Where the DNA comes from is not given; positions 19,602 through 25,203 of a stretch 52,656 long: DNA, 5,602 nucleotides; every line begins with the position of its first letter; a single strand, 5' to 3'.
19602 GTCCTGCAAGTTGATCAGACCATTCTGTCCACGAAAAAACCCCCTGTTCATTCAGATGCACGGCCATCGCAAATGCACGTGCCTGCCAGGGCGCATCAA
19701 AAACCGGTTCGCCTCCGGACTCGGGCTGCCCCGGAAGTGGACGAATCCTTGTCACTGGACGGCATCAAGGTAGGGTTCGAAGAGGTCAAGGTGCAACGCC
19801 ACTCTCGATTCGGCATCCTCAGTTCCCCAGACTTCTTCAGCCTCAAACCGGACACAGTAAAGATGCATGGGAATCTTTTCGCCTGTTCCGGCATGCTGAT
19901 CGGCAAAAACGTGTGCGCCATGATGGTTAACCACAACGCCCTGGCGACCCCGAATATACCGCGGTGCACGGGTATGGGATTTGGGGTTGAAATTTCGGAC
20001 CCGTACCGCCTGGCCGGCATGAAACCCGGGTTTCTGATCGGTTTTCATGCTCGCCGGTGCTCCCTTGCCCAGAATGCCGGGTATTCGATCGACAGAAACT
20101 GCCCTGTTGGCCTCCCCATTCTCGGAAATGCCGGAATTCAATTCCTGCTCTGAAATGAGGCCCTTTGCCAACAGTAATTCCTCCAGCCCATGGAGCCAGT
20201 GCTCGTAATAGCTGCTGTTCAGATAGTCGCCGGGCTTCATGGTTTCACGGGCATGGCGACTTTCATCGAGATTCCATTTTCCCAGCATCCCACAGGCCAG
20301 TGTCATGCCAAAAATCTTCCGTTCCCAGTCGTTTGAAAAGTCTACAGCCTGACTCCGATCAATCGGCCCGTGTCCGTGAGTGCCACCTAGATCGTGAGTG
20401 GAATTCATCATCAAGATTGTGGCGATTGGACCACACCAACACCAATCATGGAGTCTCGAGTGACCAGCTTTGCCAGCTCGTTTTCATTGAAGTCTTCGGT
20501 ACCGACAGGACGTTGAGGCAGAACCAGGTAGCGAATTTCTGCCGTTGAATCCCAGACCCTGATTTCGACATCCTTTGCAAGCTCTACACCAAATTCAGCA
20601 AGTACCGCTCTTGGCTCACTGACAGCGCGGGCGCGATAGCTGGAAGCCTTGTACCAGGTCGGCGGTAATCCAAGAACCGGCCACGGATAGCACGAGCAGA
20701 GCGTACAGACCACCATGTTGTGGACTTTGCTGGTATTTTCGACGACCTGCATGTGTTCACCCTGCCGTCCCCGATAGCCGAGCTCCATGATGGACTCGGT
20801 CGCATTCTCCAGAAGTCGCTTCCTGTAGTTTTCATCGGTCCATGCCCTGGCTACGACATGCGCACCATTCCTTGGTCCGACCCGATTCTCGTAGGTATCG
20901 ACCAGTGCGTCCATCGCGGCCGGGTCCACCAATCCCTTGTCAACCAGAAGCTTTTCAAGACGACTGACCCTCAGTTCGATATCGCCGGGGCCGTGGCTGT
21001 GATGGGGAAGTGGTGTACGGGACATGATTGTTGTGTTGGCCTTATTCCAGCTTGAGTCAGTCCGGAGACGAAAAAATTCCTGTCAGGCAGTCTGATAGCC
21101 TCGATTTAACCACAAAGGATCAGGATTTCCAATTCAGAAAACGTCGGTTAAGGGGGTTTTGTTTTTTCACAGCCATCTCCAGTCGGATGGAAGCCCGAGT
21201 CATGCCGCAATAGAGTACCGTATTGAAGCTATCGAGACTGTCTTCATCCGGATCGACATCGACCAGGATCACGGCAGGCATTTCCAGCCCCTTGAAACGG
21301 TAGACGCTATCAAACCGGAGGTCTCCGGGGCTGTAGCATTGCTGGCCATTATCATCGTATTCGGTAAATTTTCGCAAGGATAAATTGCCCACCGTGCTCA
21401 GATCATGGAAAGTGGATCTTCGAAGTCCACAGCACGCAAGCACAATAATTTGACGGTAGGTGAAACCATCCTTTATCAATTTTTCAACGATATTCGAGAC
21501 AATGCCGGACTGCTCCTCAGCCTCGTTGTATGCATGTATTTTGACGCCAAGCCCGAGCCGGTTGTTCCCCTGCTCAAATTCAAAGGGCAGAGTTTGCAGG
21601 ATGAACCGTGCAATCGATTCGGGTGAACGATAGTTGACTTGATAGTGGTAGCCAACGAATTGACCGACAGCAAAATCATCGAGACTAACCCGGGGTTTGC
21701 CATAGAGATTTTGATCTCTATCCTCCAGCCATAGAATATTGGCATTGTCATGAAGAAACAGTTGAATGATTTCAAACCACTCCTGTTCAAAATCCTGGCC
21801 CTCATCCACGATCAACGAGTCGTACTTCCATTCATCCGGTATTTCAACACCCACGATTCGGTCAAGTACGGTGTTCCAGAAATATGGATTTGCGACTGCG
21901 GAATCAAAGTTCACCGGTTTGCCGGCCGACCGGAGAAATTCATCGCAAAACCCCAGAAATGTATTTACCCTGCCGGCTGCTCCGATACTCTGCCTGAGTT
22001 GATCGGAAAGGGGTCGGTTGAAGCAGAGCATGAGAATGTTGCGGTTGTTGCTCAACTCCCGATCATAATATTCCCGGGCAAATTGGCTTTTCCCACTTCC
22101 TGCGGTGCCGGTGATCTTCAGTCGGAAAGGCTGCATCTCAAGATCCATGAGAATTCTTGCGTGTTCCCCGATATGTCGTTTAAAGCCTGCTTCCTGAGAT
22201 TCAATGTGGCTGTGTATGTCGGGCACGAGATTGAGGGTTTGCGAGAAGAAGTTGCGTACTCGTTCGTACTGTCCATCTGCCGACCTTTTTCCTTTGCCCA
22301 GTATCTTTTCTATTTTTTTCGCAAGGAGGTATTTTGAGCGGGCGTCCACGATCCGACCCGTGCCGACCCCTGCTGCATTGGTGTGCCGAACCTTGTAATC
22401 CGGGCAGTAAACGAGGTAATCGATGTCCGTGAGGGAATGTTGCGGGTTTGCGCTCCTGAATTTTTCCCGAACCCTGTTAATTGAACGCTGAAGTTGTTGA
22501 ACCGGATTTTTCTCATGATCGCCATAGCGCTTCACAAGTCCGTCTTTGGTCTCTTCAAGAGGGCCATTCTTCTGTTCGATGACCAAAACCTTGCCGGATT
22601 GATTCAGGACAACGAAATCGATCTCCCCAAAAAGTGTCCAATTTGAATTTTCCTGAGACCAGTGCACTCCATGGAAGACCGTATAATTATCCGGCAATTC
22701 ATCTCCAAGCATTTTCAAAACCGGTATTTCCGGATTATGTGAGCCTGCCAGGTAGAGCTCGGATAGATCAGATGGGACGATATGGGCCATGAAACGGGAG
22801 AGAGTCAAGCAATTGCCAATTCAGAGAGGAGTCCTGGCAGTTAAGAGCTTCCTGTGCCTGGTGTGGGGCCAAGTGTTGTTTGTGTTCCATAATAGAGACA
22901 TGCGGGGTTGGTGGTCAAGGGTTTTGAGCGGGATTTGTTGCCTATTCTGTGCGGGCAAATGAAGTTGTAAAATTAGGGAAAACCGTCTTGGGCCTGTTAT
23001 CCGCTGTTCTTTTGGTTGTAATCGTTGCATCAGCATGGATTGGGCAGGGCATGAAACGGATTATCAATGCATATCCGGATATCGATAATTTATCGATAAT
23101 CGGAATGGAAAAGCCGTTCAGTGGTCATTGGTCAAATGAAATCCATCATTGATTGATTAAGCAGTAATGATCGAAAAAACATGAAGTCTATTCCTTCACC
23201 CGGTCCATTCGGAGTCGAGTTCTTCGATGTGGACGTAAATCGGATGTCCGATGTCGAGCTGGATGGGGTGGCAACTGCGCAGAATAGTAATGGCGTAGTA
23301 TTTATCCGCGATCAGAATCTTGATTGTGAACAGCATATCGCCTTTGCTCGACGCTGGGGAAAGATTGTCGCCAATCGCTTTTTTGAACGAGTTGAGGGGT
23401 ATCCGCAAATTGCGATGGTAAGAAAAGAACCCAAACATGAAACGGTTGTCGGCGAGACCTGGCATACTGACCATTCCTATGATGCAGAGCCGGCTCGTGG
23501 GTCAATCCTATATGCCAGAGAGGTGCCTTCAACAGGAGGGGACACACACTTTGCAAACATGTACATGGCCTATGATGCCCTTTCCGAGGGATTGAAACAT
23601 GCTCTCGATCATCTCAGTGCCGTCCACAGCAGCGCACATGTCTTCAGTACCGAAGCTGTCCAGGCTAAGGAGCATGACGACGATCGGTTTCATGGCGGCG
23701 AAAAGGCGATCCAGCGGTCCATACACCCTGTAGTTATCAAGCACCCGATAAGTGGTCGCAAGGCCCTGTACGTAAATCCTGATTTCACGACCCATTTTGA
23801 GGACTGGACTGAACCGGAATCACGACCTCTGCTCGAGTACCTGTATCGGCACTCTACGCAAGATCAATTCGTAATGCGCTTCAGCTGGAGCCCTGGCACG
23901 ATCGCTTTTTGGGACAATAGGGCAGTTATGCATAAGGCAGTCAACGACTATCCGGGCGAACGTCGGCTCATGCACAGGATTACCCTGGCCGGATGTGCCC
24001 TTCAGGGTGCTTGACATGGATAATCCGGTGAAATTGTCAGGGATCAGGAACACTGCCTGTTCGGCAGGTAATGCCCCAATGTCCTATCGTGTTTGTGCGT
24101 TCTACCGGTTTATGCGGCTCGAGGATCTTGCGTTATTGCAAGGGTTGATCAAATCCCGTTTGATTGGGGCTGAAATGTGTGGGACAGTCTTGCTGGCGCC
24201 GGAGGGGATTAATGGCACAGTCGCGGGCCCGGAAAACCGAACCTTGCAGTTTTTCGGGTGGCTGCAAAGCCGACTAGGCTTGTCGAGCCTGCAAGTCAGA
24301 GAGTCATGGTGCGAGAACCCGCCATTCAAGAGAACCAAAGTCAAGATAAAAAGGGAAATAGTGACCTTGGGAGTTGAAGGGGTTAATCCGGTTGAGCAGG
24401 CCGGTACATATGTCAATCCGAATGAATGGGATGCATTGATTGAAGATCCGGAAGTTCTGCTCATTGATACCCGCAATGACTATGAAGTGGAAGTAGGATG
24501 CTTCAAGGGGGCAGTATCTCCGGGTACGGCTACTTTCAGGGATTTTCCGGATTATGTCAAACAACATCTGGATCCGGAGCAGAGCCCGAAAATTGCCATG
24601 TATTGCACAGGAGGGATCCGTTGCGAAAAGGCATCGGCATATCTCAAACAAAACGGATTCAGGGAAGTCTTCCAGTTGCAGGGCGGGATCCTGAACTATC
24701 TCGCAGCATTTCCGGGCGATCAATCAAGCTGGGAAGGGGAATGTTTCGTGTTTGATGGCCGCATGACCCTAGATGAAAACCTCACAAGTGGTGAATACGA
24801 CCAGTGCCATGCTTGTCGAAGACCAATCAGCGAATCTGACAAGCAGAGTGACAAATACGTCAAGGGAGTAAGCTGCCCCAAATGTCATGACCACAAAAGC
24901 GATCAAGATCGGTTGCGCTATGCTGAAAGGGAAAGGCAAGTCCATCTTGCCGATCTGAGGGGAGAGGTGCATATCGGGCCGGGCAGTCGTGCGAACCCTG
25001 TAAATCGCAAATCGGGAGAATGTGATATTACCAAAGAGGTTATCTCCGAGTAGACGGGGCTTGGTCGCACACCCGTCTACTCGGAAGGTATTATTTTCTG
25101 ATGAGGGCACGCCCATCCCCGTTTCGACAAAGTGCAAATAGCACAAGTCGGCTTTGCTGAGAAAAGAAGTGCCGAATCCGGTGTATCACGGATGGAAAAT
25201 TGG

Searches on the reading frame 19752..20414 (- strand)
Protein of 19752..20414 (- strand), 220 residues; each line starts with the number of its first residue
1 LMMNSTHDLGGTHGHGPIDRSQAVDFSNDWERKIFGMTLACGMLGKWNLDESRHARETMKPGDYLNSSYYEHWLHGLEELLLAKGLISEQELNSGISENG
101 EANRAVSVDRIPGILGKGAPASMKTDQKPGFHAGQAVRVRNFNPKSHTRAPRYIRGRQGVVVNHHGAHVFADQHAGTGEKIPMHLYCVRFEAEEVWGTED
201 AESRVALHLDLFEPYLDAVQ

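Call 87: search_protein_families(library=pfam, proteins=[window:19752-20414:-], max_evalue=0.001)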
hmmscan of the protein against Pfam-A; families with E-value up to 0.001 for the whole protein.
window:19752-20414:- (220 aa): 2 families
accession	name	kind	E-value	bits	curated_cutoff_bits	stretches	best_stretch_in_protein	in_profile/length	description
PF21006.2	NHase_beta_N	-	1.8e-36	125.1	21.5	1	3-102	1-101/115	Nitrile hydratase beta subunit, N-terminal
PF02211.21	NHase_beta_C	-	8.1e-32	110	27.7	1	121-217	2-97/98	Nitrile hydratase beta subunit, C-terminal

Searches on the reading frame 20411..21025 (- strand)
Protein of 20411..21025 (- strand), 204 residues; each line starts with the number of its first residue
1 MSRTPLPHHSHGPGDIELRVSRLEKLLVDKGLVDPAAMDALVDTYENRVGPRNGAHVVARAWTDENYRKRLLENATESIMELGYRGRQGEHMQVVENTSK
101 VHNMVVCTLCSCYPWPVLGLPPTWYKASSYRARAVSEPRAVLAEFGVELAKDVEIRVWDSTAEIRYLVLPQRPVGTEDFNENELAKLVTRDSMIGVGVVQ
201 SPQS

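Call 29: search_protein_families(library=pfam, proteins=[window:20411-21025:-], max_evalue=0.001)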
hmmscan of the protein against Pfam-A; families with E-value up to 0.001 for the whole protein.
window:20411-21025:- (204 aa): 1 family
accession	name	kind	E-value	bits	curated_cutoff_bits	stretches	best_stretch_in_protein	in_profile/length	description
PF02979.21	NHase_alpha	-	1.5e-88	295.4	27.2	1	15-197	2-184/184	Nitrile hydratase, alpha chain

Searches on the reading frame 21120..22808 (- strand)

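Call 29: search_protein_families(library=pfam, proteins=[window:21120-22808:-], max_evalue=0.001)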
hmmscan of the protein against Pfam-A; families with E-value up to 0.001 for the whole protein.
window:21120-22808:- (562 aa): 5 families
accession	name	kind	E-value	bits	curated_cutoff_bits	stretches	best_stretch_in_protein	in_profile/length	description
PF08378.17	NERD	-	8.6e-11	42.8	22.1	1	30-124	9-102/111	Nuclease-related domain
PF13538.12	UvrD_C_2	-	8.1e-09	35.7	27.4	1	498-543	3-49/52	UvrD-like helicase C-terminal domain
PF13245.12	AAA_19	-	2.1e-06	28.4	25.1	1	230-370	14-132/134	AAA domain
PF00580.27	UvrD-helicase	-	2.5e-05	24.6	23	0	328-370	212-254/271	UvrD/REP helicase N-terminal domain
PF13361.12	UvrD_C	-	0.00027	20.9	25.6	0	503-548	293-348/350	UvrD-like helicase C-terminal domain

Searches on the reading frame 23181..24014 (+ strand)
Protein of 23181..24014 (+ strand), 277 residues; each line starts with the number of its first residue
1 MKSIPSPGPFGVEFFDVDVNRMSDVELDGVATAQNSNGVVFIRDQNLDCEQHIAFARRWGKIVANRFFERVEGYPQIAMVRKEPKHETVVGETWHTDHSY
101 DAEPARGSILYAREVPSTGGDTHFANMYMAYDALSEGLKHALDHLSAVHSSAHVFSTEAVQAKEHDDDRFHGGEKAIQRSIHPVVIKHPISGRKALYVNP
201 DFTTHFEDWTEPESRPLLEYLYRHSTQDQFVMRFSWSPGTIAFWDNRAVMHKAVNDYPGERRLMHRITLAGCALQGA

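Call 29: search_protein_families(library=pfam, proteins=[window:23181-24014:+], max_evalue=0.001)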
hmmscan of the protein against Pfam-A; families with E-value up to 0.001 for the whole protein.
window:23181-24014:+ (277 aa): 1 family
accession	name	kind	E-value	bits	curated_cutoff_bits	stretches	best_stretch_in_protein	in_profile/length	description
PF02668.22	TauD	-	5.8e-66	223.6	27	1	5-268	4-267/267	Taurine catabolism dioxygenase TauD, TfdA family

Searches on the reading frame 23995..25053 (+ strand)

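Call 29: search_protein_families(library=pfam, proteins=[window:23995-25053:+], max_evalue=0.001)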
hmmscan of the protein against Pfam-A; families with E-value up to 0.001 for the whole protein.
window:23995-25053:+ (352 aa): 3 families
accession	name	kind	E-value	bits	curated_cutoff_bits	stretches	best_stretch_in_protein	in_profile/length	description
PF17773.7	UPF0176_N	-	5.4e-24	84.8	26.2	1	31-122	1-92/92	UPF0176 acylphosphatase like domain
PF00581.25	Rhodanese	-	7e-11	42.9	22.2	1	142-237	2-101/102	Rhodanese-like domain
PF12368.13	Rhodanese_C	-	0.00013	22.6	26.9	1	247-299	1-55/66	Rhodanase C-terminal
